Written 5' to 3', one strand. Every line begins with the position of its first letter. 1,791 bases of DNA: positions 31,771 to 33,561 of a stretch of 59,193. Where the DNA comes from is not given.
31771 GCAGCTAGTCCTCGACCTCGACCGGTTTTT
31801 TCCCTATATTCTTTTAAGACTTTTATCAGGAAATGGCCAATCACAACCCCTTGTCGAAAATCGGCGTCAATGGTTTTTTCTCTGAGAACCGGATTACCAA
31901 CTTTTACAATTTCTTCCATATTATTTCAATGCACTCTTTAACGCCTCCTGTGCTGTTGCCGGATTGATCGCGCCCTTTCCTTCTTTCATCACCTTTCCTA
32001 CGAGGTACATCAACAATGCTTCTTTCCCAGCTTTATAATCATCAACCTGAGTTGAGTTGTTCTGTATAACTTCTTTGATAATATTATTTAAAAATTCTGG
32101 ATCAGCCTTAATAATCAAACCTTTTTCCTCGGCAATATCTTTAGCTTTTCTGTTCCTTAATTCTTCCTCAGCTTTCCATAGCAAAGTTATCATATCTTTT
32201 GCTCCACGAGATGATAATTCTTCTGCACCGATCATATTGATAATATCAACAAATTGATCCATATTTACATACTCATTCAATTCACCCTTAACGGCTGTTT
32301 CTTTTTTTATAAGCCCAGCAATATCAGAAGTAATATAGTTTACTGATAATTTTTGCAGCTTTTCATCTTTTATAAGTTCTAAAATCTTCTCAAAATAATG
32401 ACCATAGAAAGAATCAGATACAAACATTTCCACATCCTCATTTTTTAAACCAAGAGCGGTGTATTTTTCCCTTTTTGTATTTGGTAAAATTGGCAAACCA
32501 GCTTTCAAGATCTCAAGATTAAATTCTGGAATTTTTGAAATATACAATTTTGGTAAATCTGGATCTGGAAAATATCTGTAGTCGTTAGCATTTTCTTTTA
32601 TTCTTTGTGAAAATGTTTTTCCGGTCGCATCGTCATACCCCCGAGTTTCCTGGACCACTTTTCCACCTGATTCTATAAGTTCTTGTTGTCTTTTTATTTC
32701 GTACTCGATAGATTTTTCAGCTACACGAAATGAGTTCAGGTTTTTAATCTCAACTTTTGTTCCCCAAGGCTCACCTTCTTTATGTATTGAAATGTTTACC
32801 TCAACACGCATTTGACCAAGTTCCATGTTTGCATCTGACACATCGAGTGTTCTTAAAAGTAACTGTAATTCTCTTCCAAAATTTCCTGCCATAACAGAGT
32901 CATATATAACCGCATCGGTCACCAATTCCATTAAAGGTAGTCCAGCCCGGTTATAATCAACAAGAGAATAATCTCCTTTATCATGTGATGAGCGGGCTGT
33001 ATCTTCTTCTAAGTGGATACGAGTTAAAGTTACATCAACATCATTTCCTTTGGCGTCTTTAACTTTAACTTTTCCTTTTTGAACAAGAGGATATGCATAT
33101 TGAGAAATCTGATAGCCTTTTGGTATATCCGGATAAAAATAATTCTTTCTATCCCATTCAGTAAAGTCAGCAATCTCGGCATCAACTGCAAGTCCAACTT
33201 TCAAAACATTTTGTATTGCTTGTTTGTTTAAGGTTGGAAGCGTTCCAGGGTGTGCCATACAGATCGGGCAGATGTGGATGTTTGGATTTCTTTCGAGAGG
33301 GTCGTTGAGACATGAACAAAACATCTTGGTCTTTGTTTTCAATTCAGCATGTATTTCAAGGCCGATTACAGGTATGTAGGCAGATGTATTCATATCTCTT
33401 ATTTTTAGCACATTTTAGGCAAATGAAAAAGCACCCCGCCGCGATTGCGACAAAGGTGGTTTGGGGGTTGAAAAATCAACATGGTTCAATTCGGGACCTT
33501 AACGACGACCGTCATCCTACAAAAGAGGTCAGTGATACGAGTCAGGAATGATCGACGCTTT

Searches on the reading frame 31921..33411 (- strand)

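Call 9: search_protein_families(library=pfam, proteins=[window:31921-33411:-])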
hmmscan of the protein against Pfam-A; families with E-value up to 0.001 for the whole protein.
window:31921-33411:- (496 aa): 2 families
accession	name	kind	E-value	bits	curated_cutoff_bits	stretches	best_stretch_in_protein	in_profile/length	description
PF02934.20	GatB_N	-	1.1e-105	353.3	23.4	1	15-293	2-273/277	GatB/GatE catalytic domain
PF02637.23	GatB_Yqey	-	3.3e-27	95.6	27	1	339-495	2-148/148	GatB domain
